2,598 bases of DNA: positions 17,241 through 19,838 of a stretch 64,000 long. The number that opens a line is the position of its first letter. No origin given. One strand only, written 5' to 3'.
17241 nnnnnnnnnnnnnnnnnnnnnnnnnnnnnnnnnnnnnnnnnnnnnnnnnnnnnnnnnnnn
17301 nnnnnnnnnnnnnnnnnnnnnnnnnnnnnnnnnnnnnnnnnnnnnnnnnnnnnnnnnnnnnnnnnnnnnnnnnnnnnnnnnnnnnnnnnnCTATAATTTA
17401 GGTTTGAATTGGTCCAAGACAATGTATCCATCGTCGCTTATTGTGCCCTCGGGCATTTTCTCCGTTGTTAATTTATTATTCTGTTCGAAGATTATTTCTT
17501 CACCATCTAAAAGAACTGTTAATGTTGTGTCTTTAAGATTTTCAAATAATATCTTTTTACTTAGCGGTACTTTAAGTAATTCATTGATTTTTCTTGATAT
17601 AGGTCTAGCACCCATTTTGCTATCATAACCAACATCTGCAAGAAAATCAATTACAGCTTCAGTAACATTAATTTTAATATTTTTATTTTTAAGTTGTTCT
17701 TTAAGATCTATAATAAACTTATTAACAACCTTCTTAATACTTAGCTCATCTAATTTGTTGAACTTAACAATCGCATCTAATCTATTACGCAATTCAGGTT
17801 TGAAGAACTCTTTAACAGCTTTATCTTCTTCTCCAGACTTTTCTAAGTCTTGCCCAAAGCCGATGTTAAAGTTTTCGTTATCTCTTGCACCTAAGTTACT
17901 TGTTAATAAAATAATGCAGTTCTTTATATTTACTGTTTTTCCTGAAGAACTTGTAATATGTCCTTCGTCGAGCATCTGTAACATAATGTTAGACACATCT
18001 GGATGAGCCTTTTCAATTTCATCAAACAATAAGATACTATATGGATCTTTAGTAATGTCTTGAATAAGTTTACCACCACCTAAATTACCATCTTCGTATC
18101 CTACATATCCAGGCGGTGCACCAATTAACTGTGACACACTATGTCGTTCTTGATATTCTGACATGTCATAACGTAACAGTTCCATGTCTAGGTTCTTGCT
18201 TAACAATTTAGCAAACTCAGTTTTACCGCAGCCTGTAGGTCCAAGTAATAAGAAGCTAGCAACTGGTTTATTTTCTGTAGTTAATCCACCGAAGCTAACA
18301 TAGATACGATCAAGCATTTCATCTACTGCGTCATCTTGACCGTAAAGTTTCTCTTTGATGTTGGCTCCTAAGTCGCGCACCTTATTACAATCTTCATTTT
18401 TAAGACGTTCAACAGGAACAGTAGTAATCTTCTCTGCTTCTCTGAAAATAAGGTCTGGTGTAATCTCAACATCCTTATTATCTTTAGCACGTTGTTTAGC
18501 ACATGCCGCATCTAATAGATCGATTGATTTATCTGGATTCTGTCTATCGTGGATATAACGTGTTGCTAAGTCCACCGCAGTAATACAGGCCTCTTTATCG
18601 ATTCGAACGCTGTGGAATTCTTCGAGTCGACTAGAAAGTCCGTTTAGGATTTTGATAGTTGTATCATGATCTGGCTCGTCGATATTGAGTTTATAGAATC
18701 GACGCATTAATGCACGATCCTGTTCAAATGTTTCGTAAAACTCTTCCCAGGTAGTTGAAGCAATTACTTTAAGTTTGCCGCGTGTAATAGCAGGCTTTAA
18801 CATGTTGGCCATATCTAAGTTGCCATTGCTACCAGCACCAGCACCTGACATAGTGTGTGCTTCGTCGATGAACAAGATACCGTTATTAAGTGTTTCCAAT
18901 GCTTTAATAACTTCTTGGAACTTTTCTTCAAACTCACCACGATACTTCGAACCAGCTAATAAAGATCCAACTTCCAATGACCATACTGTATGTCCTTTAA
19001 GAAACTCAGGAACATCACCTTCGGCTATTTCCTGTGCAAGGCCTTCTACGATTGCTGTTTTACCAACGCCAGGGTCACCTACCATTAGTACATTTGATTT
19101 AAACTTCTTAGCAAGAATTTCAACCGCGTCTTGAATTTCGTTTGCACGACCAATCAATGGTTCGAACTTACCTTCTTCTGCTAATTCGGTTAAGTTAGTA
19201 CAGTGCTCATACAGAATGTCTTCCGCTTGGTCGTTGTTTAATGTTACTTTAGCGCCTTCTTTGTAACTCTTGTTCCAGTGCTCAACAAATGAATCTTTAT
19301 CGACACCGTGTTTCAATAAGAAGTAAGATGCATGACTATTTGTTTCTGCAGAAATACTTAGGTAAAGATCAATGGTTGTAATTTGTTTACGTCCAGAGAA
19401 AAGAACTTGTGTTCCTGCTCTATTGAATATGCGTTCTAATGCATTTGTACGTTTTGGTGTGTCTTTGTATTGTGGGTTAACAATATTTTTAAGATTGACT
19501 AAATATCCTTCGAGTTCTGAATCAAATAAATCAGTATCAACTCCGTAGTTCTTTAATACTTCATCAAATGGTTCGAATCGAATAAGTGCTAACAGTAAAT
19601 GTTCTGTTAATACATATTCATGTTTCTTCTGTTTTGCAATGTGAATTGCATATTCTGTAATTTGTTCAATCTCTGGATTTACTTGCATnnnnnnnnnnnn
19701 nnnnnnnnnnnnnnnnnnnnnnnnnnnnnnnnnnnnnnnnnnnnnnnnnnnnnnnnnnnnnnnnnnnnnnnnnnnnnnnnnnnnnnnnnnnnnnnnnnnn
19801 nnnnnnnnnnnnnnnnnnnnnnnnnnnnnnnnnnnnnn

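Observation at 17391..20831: ClpA-like unfoldase and J-domain protein encoded side by side (plus a GroES-like gene at 32451..32876)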

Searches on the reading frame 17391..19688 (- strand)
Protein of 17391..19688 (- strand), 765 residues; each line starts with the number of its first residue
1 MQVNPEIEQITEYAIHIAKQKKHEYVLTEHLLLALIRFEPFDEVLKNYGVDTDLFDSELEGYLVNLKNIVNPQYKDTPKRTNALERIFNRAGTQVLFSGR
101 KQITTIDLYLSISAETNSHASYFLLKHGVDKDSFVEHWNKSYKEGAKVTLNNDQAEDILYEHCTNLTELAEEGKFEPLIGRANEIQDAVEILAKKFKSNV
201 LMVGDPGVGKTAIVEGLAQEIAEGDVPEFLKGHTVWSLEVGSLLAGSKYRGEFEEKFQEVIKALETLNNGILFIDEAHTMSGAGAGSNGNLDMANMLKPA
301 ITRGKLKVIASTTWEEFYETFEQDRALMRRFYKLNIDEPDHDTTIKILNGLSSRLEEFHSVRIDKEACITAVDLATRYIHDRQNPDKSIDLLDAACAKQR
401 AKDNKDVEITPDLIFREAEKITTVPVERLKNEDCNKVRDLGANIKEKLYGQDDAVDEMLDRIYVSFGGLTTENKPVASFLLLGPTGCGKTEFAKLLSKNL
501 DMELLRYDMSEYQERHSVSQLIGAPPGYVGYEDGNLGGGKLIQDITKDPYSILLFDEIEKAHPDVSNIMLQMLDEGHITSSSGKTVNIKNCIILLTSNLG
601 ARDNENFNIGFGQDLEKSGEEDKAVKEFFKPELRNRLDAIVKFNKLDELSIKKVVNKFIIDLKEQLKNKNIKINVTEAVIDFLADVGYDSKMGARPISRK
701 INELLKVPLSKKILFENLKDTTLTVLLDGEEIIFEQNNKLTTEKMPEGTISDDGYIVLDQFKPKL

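Call 4: search_protein_families(library=pfam, proteins=[window:17391-19688:-], max_evalue=0.01)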
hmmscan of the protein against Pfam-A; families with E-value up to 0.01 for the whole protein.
window:17391-19688:- (765 aa): 40 families (the best 25 are shown)
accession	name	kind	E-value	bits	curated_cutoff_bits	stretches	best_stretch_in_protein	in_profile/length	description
PF07724.20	AAA_2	-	2e-52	178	27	1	474-640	1-166/166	AAA domain (Cdc48 subfamily)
PF00004.35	AAA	-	1.6e-25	90.5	21.2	2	200-331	1-123/131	ATPase family associated with various cellular activities (AAA)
PF17871.7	AAA_lid_9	-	4.9e-23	81.5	22.8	1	341-422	2-82/104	AAA lid domain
PF10431.15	ClpB_D2-small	-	3.3e-20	72.3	21.9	1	646-721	1-76/81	C-terminal, D2-small domain, of ClpB protein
PF07728.20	AAA_5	-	1e-16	61.7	22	1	479-599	2-123/139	AAA domain (dynein-related subfamily)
PF00158.32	Sigma54_activat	-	1.7e-10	41.3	20.2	2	477-585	23-129/168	Sigma-54 interaction domain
PF02861.25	Clp_N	-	1.2e-09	38.6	20.7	1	17-61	4-50/53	Clp amino terminal domain, pathogenicity island component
PF13401.12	AAA_22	-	1.4e-09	38.8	27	0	198-285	6-98/130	AAA domain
PF13191.12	AAA_16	-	3.3e-08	34.6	32.6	1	177-225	1-52/167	AAA ATPase domain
PF01078.27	Mg_chelatase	-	8.3e-08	32.3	20.3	0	185-239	11-64/207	Magnesium chelatase, subunit ChlI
PF05621.17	TniB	-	1.9e-07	31.2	22.4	1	244-336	95-184/189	Bacterial TniB protein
PF05496.18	RuvB_N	-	3.2e-07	30.7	27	0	460-504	17-61/159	Holliday junction DNA helicase RuvB P-loop domain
PF12775.13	AAA_7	-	1.5e-06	28.3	25.8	0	196-222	32-58/181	P-loop containing dynein motor region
PF13238.12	AAA_18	-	2.2e-06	28.6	29.4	0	480-506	2-25/128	AAA domain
PF20720.3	nSTAND3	-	2.8e-06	27.5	27.2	1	184-223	6-43/155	Novel STAND NTPase 3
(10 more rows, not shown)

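Call 6: search_solved_structures(query=window:17391-19688:-, show_alignments=2)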
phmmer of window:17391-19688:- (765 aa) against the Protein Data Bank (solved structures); distinct sequences matched with E-value up to 0.001: 76 (the best 60 are shown).
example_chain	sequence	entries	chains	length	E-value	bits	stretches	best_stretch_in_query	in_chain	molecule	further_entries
1ksf_X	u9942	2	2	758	7.4e-181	606.5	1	3-731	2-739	ATP-DEPENDENT CLP PROTEASE ATP-BINDING SUBUNIT CLPA | ClpA protein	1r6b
6w1z_A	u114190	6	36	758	1.2e-180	605.7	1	3-731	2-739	ATP-dependent Clp protease ATP-binding subunit ClpA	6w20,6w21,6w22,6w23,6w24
7uiv_A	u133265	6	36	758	2.8e-180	604.6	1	3-731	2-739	ATP-dependent Clp protease ATP-binding subunit ClpA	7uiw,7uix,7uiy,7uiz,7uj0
6uqe_A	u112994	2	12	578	1.1e-163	549.7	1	163-731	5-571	ATP-dependent Clp protease ATP-binding subunit ClpA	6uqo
1qvr_A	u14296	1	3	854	1.7e-148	499.5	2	394-720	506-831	ClpB protein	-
6d00_1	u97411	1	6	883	1.7e-141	476.3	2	348-737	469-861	Calcarisporiella thermophila Hsp104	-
6em8_A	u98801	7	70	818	4.5e-141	475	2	350-744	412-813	ATP-dependent Clp protease ATP-binding subunit ClpC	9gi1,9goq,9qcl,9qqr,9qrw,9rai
5ofo_C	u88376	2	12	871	6.3e-141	474.5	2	151-409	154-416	Chaperone protein ClpB,ATP-dependent Clp protease ATP-binding subunit ClpA,Chaperone prote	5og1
6em9_A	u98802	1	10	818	1.1e-140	473.7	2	353-744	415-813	ATP-dependent Clp protease ATP-binding subunit ClpC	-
6azy_A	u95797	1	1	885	7.9e-140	470.8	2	348-737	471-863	Heat shock protein Hsp104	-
6oax_C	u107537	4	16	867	3e-137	462.3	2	151-409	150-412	Hyperactive disaggregase ClpB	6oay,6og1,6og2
6og3_E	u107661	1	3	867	3.7e-137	462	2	151-409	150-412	Hyperactive disaggregase ClpB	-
4d2q_A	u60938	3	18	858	7.5e-137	461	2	151-409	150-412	CLPB | CHAPERONE PROTEIN CLPB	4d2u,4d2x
3j3s_A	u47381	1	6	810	7.1e-136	457.8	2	19-404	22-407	Negative regulator of genetic competence ClpC/MecB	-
3j3t_A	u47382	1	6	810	7.6e-136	457.7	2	19-404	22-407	Negative regulator of genetic competence ClpC/MecB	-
1lzw_B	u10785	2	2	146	1.1e-12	50.6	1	3-137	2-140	ATP-dependent clp protease ATP-binding subunit ClpA | ATP dependent clp protease ATP-binding subunit clpA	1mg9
1k6k_A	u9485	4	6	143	1.4e-12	50.2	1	3-133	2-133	ATP-DEPENDENT CLP PROTEASE ATP-BINDING SUBUNIT CLPA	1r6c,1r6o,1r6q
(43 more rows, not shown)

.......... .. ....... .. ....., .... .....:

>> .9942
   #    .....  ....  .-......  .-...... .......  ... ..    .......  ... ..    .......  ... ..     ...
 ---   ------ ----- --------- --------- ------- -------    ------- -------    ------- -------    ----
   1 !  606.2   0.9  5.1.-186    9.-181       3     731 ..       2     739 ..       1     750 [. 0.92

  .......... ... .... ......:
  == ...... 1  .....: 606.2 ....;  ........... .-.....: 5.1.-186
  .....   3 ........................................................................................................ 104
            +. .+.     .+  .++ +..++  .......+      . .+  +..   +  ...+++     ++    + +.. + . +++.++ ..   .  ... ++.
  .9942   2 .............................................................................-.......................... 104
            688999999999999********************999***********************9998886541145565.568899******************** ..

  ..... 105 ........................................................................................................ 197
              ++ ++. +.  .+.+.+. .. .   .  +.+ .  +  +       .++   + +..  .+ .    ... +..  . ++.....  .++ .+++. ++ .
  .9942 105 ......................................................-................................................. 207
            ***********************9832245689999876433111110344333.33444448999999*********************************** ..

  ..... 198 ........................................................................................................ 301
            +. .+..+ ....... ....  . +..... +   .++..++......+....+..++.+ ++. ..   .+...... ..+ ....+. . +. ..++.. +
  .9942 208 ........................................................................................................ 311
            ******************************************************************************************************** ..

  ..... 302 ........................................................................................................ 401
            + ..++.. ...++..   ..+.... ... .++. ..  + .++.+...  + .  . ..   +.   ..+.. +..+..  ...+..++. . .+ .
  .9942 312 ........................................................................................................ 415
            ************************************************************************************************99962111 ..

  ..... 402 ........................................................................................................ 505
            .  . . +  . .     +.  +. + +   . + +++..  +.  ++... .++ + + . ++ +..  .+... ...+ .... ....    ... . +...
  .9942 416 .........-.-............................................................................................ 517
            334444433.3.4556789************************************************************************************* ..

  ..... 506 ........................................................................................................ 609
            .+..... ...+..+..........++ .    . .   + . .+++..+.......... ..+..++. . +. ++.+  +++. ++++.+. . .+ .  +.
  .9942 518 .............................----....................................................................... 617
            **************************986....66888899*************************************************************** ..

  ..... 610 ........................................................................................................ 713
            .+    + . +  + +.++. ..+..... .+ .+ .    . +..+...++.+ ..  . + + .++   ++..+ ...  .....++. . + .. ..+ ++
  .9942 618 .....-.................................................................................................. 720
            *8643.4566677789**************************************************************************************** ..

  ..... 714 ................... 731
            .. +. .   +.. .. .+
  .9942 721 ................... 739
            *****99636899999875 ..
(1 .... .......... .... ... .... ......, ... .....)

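Call 7: search_dna_similar(query=window:17391-19688:-, collection=phages, mode=protein, max_rows=40)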
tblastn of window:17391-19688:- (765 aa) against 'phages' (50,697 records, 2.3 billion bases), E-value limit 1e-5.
Records with a match: 196; places in all: 198; records where one place covers at least 80% of the query: 73.
Best place of each record, by identity: <60% 196.
By first word of the organism name: Bacteriophage 53; Escherichia 33; Listeria 22; Pseudomonas 11; Klebsiella 11; Salmonella 10; Erwinia 8; Vibrio 7; Acinetobacter 6; uncultured 6; and 11 more.
By host as written in the record: - 77; Listeria monocytogenes 22; Escherichia coli 10; Pseudomonas aeruginosa PAO1 5; Klebsiella pneumoniae 5; Staphylococcus aureus 5; Salmonella enterica subsp. enterica serovar Typhimurium 4; Pseudomonas aeruginosa 3; and 46 more.
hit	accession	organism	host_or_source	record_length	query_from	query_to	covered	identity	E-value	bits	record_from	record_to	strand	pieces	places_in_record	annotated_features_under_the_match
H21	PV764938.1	Sinorhizobium phage Phosso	Sinohrizobium meliloti NRRL L-50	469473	8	734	95%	42.0%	0e+0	587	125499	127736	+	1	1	ATPase domain-containing Clp family protein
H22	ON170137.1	Ralstonia phage YO084_1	Ralstonia solanacearum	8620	7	718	93%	42.3%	1e-173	558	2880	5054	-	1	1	record has no annotation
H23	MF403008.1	Agrobacterium phage Atu_ph07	Agrobacterium tumefaciens C58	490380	10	731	94%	40.4%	1e-169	548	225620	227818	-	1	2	ATP-dependent Clp protease ATP-binding subunit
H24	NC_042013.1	Agrobacterium phage Atu_ph07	Agrobacterium tumefaciens C58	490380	10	731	94%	40.4%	1e-169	548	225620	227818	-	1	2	ATP-dependent protease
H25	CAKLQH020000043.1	Acinetobacter phage MD-2021a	not known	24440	6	720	93%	40.2%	1e-170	550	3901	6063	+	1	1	clpA: ATP-dependent Clp protease ATP-binding subunit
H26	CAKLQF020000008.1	Acinetobacter phage MD-2021a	not known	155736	6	720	93%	40.2%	1e-170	550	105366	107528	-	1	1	clpA: ATP-dependent Clp protease ATP-binding subunit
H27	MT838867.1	Bacteriophage sp.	human fecal samples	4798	14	732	94%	39.3%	4e-70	503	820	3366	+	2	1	record has no annotation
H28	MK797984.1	Pseudomonas phage vB_PaeM_PA5oct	-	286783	1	720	94%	39.0%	4e-155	505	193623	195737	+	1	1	ATP-dependent Clp protease ATP-binding subunit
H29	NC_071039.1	Pseudomonas phage vB_PaeM_PA5oct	-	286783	1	720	94%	39.0%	4e-155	505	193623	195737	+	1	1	porphyrin biosynthesis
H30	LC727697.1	Pseudomonas phage sp. 30-2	Pseudomonas aeruginosa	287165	1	720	94%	39.0%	4e-155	505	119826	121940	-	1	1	ATP-dependent Clp protease ATP-binding subunit ClpA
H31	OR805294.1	Pseudomonas phage Ettore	Pseudomonas aeruginosa PAO1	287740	1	720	94%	39.0%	4e-155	505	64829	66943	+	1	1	ATP-dependent protease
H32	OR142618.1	Pseudomonas phage Callisto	Pseudomonas aeruginosa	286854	1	720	94%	39.0%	5e-155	505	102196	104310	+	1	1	clpA: ATP-dependent Clp protease ATP-binding subunit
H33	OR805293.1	Pseudomonas phage Deifobo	Pseudomonas aeruginosa PAO1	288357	1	720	94%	39.0%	5e-155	505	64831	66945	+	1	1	ATP-dependent protease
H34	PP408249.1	Pseudomonas phage vB_Pa-PAC2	Pseudomonas aeruginosa PAO1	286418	1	720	94%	39.0%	6e-155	505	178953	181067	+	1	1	ATP-dependent Clp protease ATP-binding subunit ClpA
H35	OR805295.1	Pseudomonas phage Paride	Pseudomonas aeruginosa PAO1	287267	1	720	94%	39.0%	1e-154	504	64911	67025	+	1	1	ATP-dependent protease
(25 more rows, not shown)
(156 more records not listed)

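Call 9: get_annotated_region(hit=H21, flank=6000)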
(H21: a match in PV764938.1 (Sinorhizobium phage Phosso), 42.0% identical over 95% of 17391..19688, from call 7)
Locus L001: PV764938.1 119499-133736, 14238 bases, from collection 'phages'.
description: Sinorhizobium phage Phosso, complete genome.
organism: Sinorhizobium phage Phosso (NCBI taxid 3435197)
taxonomy: Viruses
host: Sinohrizobium meliloti NRRL L-50; source: soil; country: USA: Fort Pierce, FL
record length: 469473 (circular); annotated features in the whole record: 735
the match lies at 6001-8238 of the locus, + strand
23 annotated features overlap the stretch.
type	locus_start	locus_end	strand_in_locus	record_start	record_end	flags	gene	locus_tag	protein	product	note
CDS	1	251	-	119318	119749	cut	-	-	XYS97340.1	hypothetical protein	182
CDS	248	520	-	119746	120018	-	-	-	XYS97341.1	hypothetical protein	183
CDS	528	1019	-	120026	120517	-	-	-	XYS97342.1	hypothetical protein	184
CDS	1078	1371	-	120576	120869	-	-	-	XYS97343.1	hypothetical protein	185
CDS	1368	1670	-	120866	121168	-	-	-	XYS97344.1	hypothetical protein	186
CDS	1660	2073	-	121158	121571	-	-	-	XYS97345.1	polymer-forming cytoskeletal protein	187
CDS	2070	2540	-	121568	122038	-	-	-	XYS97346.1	hypothetical protein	188; 5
CDS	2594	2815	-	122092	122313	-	-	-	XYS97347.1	hypothetical protein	189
CDS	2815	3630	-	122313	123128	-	-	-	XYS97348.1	hypothetical protein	190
CDS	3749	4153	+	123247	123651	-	-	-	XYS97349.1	hypothetical protein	191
CDS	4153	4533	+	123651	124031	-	-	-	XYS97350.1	hypothetical protein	192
CDS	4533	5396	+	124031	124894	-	-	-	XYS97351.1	chaperonin DnaJ-like protein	193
CDS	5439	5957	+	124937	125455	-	-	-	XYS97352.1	peptide deformylase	194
CDS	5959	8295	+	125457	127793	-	-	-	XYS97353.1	ATPase domain-containing Clp family protein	195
CDS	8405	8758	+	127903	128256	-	-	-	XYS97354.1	hypothetical protein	196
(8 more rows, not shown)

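Call 10: get_annotated_region(hit=H23, flank=6000)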
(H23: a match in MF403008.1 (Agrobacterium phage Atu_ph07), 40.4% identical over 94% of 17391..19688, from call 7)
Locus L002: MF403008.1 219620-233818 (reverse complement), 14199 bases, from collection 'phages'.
description: Agrobacterium phage Atu_ph07, complete genome.
organism: Agrobacterium phage Atu_ph07 (NCBI taxid 2024264)
taxonomy: Viruses; Duplodnaviria; Heunggongvirae; Uroviricota; Caudoviricetes; Polybotosvirus; Polybotosvirus Atuph07
host: Agrobacterium tumefaciens C58; source: -; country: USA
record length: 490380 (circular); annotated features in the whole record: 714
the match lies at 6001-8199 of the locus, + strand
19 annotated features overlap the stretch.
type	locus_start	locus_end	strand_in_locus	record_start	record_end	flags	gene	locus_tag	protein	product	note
CDS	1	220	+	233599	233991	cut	-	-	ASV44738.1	putative NUDIX hydrolase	-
CDS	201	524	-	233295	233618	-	-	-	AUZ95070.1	hypothetical protein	-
CDS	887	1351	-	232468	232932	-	-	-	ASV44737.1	hypothetical protein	-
CDS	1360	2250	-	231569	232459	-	-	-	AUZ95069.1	hypothetical protein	-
CDS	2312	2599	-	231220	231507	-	-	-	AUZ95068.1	hypothetical protein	-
CDS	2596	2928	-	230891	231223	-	-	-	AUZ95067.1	hypothetical protein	-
CDS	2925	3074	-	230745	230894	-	-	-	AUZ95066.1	hypothetical protein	-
CDS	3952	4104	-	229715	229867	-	-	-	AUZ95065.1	hypothetical protein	-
CDS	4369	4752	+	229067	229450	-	-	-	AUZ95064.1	hypothetical protein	-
CDS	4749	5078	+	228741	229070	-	-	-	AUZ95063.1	hypothetical protein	-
CDS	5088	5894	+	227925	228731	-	-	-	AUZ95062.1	chaperone protein DnaJ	-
CDS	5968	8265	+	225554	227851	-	-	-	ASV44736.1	ATP-dependent Clp protease ATP-binding subunit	-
CDS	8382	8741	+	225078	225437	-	-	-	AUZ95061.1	hypothetical protein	-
CDS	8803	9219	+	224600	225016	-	-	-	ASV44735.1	hypothetical protein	-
CDS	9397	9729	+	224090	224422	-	-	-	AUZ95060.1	hypothetical protein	-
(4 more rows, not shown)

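Call 17: search_protein_families(library=phrogs, max_evalue=0.001, proteins=[window:17391-19688:-])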
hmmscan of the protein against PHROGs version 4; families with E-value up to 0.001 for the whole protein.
window:17391-19688:- (765 aa): 20 families
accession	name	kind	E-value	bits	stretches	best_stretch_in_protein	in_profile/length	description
phrog_4871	-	other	1.4e-234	782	1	2-739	7-759/764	ATP-dependent protease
phrog_3757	-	unknown function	5.4e-16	60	1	473-511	123-161/367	-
phrog_4339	-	unknown function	6.5e-16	59.5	1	480-515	55-90/552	-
phrog_168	-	DNA, RNA and nucleotide metabolism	1.3e-13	52.3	1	469-675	36-186/314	clamp loader of DNA polymerase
phrog_10401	-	other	2e-12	47.7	1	477-560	461-529/667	ATPase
phrog_249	-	moron, auxiliary metabolic gene and host takeover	2.7e-10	41.1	1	479-589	130-234/380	porphyrin biosynthesis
phrog_5846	-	DNA, RNA and nucleotide metabolism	2.6e-09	37.8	0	471-509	33-71/380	clamp loader of DNA polymerase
phrog_9172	-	unknown function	1.3e-08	35.2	1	188-281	96-179/509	-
phrog_16448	-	other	2.2e-08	33.8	0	478-590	451-560/680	ATPase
phrog_11838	-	DNA, RNA and nucleotide metabolism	9.9e-08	32.5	0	477-519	41-83/420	clamp loader of DNA polymerase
phrog_1297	-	other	1e-07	32.3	0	184-223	13-49/356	ATPase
phrog_3277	-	DNA, RNA and nucleotide metabolism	1.4e-06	29.3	0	191-276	4-86/168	DnaC-like helicase loader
phrog_8638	-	unknown function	7.9e-06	25.7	0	479-511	308-340/568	-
phrog_7998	-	unknown function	1.5e-05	25.3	0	178-282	19-132/339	-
phrog_2107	-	other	3.7e-05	24.5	0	199-224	5-31/201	thymidylate kinase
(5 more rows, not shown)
